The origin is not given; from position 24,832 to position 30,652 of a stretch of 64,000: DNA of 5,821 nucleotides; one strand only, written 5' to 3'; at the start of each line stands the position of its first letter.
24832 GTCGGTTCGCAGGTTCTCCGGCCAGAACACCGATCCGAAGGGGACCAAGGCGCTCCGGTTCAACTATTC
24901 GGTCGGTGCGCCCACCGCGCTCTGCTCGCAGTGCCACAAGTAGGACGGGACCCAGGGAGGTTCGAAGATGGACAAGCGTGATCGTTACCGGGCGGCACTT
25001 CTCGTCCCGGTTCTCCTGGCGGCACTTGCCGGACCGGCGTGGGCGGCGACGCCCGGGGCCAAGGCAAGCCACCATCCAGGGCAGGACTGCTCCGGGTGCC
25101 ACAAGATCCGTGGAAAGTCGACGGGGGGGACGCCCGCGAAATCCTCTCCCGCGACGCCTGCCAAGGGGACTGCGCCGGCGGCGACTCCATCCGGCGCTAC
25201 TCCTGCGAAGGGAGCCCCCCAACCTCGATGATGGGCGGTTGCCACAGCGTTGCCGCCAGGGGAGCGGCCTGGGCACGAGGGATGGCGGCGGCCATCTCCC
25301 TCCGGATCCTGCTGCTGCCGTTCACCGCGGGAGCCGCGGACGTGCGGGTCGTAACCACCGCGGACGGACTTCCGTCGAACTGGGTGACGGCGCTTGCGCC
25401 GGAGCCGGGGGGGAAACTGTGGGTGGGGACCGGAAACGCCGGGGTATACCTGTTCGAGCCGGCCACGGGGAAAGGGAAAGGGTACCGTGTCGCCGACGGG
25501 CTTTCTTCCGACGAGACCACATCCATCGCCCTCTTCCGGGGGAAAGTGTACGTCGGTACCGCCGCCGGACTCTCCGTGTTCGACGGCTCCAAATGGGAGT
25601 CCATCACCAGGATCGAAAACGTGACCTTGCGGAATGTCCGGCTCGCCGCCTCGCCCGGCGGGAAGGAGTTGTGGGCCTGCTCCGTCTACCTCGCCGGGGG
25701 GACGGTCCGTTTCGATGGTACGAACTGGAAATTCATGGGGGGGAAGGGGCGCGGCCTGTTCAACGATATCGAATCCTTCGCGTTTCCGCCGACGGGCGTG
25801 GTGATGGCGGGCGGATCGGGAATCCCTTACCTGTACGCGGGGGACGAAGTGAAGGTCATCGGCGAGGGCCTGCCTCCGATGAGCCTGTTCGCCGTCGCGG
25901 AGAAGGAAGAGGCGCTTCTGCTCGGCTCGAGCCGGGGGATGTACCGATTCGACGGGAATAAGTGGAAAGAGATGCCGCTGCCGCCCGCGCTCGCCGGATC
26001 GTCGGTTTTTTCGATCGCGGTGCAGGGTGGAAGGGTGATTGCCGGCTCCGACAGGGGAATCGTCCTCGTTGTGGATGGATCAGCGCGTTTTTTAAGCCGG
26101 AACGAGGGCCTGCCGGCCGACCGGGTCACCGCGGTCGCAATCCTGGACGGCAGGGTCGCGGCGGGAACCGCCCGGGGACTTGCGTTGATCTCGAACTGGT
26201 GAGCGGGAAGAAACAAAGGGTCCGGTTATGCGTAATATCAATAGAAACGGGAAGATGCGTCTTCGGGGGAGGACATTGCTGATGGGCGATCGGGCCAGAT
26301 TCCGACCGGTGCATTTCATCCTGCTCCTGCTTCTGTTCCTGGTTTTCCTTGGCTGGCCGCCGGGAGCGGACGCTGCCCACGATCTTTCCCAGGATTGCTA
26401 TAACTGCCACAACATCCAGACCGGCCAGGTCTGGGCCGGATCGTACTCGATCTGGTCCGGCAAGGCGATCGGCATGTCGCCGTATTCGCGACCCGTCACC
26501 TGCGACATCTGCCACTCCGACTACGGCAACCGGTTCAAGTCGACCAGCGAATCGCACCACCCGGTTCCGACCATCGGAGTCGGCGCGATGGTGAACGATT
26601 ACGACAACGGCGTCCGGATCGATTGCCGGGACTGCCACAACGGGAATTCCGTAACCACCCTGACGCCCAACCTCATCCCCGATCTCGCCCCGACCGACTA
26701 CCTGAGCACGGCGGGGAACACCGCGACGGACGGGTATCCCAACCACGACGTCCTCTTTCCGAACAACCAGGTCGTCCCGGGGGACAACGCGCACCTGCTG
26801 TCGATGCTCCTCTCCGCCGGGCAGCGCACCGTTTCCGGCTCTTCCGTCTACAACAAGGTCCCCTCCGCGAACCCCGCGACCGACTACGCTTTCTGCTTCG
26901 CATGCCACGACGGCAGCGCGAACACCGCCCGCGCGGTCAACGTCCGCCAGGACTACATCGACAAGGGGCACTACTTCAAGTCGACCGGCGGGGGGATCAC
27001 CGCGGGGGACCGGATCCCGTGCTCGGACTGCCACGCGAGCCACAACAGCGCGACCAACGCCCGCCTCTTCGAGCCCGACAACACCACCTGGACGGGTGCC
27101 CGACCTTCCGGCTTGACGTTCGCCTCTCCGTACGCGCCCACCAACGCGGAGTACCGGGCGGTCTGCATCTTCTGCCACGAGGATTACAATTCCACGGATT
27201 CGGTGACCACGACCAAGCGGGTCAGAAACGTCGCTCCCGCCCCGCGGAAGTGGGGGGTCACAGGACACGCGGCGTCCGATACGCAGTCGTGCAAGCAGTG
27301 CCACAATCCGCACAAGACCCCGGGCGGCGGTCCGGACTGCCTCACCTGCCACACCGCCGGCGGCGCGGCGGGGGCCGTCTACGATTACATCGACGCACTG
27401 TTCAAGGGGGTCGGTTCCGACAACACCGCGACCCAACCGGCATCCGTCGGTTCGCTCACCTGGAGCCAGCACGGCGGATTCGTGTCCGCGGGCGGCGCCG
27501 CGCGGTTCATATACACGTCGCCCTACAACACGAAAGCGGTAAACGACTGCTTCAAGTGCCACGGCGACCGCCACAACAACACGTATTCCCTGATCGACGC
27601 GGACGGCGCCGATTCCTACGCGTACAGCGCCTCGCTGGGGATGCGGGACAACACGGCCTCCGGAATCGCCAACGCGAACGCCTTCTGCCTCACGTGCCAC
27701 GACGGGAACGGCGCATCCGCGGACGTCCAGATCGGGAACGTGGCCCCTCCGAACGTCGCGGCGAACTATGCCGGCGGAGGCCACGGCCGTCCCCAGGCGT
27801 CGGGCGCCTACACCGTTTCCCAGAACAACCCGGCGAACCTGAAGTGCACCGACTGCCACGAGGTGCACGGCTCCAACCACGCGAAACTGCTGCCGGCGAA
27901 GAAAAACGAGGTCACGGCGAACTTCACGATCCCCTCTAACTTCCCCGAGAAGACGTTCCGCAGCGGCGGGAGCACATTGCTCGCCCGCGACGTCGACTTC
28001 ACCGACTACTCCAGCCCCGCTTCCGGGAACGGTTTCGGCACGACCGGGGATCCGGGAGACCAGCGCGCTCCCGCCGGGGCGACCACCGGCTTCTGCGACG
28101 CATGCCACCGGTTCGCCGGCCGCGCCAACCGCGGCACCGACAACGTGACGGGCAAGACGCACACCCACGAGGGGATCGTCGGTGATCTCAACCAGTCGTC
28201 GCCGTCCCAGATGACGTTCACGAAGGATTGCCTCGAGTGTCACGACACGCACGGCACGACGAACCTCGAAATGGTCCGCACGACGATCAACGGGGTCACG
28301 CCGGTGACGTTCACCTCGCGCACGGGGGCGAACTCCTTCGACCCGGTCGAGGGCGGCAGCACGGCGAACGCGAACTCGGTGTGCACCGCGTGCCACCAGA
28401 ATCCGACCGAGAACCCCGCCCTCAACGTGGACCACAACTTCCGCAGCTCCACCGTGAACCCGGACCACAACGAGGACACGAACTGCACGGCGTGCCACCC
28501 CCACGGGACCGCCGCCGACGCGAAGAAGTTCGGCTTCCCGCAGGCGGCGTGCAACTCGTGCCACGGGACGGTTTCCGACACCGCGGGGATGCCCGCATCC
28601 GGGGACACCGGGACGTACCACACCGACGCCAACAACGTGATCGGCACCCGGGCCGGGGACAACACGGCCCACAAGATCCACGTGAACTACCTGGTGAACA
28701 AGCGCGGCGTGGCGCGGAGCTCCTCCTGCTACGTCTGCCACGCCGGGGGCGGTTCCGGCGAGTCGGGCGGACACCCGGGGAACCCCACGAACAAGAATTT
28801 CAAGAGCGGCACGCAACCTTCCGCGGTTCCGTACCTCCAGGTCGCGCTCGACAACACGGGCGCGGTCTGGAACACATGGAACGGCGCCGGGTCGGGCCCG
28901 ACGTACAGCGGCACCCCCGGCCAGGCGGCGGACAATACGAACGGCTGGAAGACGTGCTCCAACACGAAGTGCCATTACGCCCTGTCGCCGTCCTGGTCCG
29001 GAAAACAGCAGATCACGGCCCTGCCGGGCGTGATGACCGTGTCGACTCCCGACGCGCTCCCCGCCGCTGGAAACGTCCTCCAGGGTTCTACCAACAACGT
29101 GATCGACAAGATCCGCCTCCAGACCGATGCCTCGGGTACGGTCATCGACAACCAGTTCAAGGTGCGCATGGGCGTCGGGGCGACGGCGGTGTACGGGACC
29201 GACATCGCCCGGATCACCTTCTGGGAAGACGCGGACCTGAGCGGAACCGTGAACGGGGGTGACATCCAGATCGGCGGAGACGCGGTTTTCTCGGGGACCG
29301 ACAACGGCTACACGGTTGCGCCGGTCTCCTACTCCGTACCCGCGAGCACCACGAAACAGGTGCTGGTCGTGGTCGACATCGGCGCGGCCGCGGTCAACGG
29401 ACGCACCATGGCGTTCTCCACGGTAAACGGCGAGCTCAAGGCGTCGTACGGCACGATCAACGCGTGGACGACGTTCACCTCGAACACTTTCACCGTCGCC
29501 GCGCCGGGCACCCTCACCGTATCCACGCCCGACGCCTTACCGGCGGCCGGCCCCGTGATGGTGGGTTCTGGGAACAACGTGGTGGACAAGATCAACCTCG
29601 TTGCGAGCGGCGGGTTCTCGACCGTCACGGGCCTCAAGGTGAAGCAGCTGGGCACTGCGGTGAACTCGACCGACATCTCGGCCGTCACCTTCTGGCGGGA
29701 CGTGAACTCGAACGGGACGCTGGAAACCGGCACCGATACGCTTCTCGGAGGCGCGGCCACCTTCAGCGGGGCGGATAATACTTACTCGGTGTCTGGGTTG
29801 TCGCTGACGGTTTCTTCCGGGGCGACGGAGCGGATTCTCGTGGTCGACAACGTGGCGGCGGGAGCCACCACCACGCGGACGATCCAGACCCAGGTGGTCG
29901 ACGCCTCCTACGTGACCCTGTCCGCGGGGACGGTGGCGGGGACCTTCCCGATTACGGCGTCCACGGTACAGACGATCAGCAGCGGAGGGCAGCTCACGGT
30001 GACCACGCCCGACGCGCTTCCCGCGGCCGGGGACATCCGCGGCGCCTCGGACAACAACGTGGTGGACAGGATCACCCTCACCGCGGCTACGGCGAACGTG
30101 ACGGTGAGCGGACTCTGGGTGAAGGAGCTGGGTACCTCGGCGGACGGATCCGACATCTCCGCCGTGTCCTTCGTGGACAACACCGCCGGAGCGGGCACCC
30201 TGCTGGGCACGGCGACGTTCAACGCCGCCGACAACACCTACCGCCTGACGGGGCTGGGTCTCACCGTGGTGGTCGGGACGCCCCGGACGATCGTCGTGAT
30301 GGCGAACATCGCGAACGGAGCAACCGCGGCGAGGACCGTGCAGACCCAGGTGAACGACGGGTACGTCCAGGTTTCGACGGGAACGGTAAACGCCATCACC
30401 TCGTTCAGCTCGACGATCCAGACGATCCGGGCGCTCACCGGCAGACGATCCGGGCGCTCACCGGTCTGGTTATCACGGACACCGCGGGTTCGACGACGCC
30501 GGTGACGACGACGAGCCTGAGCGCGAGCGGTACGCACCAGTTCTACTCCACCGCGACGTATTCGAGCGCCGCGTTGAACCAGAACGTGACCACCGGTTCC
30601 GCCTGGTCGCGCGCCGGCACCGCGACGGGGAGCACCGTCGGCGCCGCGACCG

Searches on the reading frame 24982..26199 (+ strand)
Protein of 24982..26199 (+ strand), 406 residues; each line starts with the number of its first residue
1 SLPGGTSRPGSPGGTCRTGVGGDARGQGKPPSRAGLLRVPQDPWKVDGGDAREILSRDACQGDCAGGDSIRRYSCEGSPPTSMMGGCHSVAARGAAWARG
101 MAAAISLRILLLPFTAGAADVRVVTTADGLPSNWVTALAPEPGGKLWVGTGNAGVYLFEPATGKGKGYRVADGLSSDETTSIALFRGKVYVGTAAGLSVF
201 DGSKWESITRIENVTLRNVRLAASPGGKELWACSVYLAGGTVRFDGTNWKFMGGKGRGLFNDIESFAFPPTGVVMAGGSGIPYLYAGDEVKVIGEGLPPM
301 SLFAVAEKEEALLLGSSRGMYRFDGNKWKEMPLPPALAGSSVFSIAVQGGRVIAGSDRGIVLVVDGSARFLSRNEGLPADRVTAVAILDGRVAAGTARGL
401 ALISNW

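Call 13: search_protein_families(library=pfam, proteins=[window:24982-26199:+], max_evalue=0.01)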
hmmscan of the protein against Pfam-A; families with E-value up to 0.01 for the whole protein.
window:24982-26199:+ (406 aa): 1 family
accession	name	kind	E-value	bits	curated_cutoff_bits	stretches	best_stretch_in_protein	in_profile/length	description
PF07494.17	Reg_prop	-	0.00012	22.3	20.4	1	129-152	1-24/24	Two component regulator propeller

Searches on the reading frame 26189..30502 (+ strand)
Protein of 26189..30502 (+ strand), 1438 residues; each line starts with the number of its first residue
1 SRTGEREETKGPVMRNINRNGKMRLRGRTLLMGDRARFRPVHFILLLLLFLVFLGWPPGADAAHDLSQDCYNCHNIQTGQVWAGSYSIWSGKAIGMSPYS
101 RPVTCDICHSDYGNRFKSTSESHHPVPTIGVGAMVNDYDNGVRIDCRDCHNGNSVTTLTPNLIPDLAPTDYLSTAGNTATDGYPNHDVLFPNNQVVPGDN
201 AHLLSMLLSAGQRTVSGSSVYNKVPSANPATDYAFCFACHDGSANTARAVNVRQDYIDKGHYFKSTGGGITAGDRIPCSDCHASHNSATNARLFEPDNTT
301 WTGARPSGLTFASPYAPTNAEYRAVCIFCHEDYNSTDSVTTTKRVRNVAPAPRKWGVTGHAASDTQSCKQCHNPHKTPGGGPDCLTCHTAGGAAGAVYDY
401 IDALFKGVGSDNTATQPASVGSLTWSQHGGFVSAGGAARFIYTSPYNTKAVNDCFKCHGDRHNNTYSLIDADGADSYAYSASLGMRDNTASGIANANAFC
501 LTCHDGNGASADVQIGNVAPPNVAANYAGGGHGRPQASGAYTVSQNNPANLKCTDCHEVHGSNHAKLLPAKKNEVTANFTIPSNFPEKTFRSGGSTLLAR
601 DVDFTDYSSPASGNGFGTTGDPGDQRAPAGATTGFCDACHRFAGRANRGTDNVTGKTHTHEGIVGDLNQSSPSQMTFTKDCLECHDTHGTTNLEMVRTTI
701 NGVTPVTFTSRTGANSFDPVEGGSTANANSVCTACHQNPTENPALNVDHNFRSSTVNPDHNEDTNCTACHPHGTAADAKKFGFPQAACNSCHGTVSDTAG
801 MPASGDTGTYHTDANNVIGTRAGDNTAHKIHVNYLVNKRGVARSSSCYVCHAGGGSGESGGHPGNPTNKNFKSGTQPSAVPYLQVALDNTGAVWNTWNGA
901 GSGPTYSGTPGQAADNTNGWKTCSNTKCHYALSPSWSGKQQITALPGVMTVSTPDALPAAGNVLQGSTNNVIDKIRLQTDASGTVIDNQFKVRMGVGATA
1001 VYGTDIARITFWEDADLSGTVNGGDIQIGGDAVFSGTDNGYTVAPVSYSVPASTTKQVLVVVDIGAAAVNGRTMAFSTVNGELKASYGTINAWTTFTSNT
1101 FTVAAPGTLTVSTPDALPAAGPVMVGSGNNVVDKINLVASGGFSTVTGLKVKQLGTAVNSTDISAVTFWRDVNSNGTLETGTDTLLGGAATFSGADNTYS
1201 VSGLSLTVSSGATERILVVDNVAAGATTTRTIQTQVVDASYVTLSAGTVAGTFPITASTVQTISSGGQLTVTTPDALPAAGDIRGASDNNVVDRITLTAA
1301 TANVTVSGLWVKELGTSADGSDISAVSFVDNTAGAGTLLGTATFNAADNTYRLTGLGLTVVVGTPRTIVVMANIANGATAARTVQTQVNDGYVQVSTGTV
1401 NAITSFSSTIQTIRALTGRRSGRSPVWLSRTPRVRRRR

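Call 13: search_protein_families(library=pfam, proteins=[window:26189-30502:+], max_evalue=0.01)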
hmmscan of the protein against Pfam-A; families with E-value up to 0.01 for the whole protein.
window:26189-30502:+ (1438 aa): 3 families
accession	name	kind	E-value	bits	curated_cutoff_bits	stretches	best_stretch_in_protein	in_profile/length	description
PF09699.15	Paired_CXXCH_1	-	6.8e-18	64.5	20.6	1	552-574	8-30/41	Doubled CXXCH motif (Paired_CXXCH_1)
PF14537.11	Cytochrom_c3_2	-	2e-14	54.2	25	1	322-389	25-79/79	Cytochrome c3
PF14522.11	Cytochrome_C7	-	6.8e-11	42.3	24.8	0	728-792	12-66/67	Cytochrome c7 and related cytochrome c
